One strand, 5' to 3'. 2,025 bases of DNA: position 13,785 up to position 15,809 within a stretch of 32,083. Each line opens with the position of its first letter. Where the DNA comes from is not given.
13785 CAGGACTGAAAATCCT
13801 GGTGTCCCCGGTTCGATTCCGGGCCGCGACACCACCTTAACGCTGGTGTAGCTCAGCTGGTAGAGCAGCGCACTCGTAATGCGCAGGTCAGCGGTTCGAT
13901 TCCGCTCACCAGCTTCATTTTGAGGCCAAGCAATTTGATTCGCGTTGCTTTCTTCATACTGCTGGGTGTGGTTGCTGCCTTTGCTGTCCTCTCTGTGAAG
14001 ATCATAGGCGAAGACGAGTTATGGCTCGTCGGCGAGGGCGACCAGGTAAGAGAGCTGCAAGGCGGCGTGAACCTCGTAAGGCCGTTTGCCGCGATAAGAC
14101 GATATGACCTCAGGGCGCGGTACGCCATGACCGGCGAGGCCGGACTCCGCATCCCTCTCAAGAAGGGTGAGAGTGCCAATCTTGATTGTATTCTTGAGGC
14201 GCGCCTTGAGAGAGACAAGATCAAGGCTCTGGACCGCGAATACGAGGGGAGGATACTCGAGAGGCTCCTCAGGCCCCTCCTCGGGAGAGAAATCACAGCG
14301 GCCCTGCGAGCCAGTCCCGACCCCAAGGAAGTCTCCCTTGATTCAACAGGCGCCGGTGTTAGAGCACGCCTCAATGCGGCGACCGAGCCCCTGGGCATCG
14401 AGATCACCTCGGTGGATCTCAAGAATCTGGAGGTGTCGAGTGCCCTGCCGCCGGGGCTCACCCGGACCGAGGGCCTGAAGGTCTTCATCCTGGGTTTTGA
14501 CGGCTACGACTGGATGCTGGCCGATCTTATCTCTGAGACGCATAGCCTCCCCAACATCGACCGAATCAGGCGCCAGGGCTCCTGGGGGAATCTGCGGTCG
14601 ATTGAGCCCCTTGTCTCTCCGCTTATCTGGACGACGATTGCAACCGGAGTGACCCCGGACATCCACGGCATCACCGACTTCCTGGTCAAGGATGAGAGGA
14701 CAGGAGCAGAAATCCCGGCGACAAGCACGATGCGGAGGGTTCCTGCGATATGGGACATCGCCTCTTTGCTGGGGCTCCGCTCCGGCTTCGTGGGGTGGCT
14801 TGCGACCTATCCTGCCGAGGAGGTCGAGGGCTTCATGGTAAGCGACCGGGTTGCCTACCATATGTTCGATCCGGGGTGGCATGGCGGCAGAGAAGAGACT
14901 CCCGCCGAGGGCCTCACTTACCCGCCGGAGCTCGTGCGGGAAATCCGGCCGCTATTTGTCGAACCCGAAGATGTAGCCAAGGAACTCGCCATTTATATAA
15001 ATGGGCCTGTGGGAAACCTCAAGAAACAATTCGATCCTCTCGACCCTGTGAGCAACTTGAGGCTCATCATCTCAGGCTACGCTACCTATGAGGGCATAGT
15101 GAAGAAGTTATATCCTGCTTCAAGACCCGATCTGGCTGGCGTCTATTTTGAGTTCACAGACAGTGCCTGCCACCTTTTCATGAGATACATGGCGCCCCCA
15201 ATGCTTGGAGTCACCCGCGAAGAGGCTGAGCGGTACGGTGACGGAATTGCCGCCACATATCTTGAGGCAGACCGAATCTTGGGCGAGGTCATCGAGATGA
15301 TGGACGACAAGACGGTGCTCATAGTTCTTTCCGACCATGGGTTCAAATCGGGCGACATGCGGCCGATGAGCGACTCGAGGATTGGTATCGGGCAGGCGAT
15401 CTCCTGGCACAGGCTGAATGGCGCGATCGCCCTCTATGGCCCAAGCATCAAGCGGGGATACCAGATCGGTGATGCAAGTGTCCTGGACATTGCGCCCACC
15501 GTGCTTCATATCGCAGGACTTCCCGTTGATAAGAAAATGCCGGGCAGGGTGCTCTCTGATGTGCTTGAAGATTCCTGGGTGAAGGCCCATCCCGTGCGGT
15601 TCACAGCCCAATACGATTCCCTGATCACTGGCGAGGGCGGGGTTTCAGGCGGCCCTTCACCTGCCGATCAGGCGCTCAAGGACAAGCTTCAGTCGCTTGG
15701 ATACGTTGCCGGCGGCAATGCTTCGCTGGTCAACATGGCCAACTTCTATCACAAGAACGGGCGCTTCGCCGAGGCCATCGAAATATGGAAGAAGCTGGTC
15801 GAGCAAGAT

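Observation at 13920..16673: Unusual fusion: TM anchor + SPFH (HflC-like) domain + NPP-type phosphodiesterase + TPR array in one 917-aa protein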

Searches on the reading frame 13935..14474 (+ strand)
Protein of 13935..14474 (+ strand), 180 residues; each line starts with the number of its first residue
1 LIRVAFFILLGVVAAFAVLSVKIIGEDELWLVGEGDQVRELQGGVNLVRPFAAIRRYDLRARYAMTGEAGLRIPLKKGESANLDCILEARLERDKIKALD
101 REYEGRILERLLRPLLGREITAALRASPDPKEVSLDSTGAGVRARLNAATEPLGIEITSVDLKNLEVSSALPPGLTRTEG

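Call 56: search_solved_structures(query=A4, max_evalue=10, show_alignments=2)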
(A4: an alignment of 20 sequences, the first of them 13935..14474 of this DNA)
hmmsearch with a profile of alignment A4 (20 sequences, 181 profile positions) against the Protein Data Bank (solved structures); distinct sequences matched with E-value up to 10: 36.
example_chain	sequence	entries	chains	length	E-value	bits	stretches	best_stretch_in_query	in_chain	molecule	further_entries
9urz_B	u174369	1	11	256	2.1e-08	37.2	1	7-167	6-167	Prohibitin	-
8j4i_A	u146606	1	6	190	2e-07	34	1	11-166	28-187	Prohibitin-2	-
8rrh_B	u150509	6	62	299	3.3e-07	33.3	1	11-167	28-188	Prohibitin-2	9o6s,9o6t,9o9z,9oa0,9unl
9urz_D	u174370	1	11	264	7.3e-07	32.2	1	23-167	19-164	Prohibitin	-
8z5g_A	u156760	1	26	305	1.4e-06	31.2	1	5-167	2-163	Protein QmcA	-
8rrh_A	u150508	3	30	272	1.6e-06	31.1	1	9-170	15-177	Prohibitin 1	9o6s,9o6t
9unl_E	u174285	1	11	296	2e-06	30.7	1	9-170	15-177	Prohibitin 1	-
9o9z_A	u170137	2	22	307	2.2e-06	30.6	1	9-170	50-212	Prohibitin 1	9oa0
9vvj_A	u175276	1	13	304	9.8e-06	28.5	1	3-164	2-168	Erlin-1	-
9o9u_A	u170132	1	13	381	1.3e-05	28.1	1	3-164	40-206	Erlin-1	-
9wmj_A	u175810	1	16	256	2e-05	27.5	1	10-178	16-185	Stomatin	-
9wkz_A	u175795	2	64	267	2.3e-05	27.3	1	10-178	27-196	Stomatin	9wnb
9z7u_F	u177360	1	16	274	2.5e-05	27.2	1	10-178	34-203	Stomatin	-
9oh9_A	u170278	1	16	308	2.8e-05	27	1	10-178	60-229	Stomatin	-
9zd2_F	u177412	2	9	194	5.6e-05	26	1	10-167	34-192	Stomatin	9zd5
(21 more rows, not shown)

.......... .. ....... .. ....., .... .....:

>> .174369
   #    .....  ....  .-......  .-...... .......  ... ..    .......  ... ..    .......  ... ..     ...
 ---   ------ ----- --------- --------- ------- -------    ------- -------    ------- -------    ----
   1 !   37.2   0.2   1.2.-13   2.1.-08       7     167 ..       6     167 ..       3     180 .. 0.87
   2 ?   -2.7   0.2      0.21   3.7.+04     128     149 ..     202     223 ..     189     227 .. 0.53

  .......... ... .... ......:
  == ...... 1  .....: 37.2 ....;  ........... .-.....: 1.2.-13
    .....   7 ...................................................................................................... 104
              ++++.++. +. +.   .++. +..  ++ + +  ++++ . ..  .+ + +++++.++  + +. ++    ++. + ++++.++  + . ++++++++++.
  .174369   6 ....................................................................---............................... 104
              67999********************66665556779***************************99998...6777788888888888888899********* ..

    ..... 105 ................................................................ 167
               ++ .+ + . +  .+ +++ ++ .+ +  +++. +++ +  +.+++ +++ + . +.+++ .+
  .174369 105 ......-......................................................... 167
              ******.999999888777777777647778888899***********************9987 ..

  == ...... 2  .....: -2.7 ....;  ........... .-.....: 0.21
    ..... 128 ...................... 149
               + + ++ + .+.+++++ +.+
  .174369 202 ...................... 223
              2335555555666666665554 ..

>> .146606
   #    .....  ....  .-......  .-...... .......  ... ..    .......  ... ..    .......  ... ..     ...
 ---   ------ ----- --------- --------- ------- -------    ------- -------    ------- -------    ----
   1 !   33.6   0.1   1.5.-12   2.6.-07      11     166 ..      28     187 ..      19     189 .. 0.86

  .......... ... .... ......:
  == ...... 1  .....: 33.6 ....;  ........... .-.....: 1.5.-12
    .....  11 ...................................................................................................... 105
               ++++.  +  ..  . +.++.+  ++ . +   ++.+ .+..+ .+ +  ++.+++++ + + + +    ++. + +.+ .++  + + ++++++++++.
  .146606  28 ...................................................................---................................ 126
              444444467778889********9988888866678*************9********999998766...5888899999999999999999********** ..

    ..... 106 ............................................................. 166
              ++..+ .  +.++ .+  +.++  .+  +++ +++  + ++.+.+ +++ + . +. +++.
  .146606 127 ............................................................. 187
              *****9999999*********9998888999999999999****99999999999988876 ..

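Call 57: search_protein_families(library=pfam, alignment_id=A4, max_evalue=0.01)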
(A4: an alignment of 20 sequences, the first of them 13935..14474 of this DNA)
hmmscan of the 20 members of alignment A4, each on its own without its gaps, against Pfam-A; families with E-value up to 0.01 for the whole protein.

A. member 1, window:13935-14474:+ (180 aa): 1 family
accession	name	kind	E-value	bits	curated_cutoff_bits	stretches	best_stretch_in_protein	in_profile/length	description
PF01145.31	Band_7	-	2.9e-08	34.4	23.6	1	23-168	2-148/176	SPFH domain / Band 7 family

B. families by the number of members that match (of 20 scanned): 2 families
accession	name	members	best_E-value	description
PF01145.31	Band_7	20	1.2e-11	SPFH domain / Band 7 family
PF11992.13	TgpA_N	1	0.0026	TgpA N-terminal domain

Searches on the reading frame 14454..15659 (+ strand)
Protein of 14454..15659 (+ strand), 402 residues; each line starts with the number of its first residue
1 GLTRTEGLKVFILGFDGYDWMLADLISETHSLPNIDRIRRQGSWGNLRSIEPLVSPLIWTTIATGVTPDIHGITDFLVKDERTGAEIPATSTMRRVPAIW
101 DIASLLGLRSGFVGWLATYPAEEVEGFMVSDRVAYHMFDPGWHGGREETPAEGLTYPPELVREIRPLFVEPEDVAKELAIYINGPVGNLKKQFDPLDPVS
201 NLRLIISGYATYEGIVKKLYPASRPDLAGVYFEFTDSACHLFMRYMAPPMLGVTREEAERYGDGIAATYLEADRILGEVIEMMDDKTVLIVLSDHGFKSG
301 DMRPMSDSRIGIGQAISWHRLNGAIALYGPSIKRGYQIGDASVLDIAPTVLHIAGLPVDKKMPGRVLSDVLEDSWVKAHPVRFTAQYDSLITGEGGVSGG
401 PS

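Call 31: search_solved_structures(query=A3, max_evalue=1, show_alignments=5)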
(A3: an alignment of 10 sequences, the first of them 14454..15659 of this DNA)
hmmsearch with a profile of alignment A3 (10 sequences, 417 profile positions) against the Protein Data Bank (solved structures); distinct sequences matched with E-value up to 1: 25.
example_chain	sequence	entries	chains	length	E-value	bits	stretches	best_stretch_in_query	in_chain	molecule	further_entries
3t02_A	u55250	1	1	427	0.012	18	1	48-119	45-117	phosphonoacetate hydrolase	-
3szy_A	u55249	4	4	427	0.013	17.9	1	48-119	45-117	phosphonoacetate hydrolase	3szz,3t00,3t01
6g5z_A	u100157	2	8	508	0.034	16.5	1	241-380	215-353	Choline-sulfatase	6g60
7pth_A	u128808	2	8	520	0.035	16.5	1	241-380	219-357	Choline sulfatase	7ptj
6aek_A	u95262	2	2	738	0.035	16.5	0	52-116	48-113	Ectonucleotide pyrophosphatase/phosphodiesterase 1, isoform CRA_d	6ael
6fny_A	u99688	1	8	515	0.036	16.5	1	241-380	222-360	Choline-sulfatase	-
9nir_A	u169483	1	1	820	0.038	16.4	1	50-120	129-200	Ectonucleotide pyrophosphatase/phosphodiesterase family member 3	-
2gsn_A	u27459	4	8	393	0.04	16.3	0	52-103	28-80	phosphodiesterase-nucleotide pyrophosphatase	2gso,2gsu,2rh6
7mw8_D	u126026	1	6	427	0.052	15.9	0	52-103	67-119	Phosphodiesterase-nucleotide pyrophosphatase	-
4b56_A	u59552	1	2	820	0.052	15.9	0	52-116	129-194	ECTONUCLEOTIDE PYROPHOSPHATASE/PHOSPHODIESTERASE FAMILY MEMBER 1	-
4gtw_A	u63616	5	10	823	0.053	15.9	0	52-116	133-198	Ectonucleotide pyrophosphatase/phosphodiesterase family member 2, Alkaline phosphodiestera | Ectonucleotide pyrophosphatase/phosphodiesterase family member 1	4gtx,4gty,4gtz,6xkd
6c02_A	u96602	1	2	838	0.056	15.8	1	50-120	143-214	Ectonucleotide pyrophosphatase/phosphodiesterase family member 3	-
7n1s_A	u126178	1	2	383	0.059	15.8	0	52-103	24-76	Phosphodiesterase-nucleotide pyrophosphatase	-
6c01_A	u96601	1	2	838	0.061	15.7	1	50-120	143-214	Ectonucleotide pyrophosphatase/phosphodiesterase family member 3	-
5gz4_A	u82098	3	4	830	0.064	15.6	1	50-131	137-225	Snake venom phosphodiesterase (PDE) | Venom phosphodiesterase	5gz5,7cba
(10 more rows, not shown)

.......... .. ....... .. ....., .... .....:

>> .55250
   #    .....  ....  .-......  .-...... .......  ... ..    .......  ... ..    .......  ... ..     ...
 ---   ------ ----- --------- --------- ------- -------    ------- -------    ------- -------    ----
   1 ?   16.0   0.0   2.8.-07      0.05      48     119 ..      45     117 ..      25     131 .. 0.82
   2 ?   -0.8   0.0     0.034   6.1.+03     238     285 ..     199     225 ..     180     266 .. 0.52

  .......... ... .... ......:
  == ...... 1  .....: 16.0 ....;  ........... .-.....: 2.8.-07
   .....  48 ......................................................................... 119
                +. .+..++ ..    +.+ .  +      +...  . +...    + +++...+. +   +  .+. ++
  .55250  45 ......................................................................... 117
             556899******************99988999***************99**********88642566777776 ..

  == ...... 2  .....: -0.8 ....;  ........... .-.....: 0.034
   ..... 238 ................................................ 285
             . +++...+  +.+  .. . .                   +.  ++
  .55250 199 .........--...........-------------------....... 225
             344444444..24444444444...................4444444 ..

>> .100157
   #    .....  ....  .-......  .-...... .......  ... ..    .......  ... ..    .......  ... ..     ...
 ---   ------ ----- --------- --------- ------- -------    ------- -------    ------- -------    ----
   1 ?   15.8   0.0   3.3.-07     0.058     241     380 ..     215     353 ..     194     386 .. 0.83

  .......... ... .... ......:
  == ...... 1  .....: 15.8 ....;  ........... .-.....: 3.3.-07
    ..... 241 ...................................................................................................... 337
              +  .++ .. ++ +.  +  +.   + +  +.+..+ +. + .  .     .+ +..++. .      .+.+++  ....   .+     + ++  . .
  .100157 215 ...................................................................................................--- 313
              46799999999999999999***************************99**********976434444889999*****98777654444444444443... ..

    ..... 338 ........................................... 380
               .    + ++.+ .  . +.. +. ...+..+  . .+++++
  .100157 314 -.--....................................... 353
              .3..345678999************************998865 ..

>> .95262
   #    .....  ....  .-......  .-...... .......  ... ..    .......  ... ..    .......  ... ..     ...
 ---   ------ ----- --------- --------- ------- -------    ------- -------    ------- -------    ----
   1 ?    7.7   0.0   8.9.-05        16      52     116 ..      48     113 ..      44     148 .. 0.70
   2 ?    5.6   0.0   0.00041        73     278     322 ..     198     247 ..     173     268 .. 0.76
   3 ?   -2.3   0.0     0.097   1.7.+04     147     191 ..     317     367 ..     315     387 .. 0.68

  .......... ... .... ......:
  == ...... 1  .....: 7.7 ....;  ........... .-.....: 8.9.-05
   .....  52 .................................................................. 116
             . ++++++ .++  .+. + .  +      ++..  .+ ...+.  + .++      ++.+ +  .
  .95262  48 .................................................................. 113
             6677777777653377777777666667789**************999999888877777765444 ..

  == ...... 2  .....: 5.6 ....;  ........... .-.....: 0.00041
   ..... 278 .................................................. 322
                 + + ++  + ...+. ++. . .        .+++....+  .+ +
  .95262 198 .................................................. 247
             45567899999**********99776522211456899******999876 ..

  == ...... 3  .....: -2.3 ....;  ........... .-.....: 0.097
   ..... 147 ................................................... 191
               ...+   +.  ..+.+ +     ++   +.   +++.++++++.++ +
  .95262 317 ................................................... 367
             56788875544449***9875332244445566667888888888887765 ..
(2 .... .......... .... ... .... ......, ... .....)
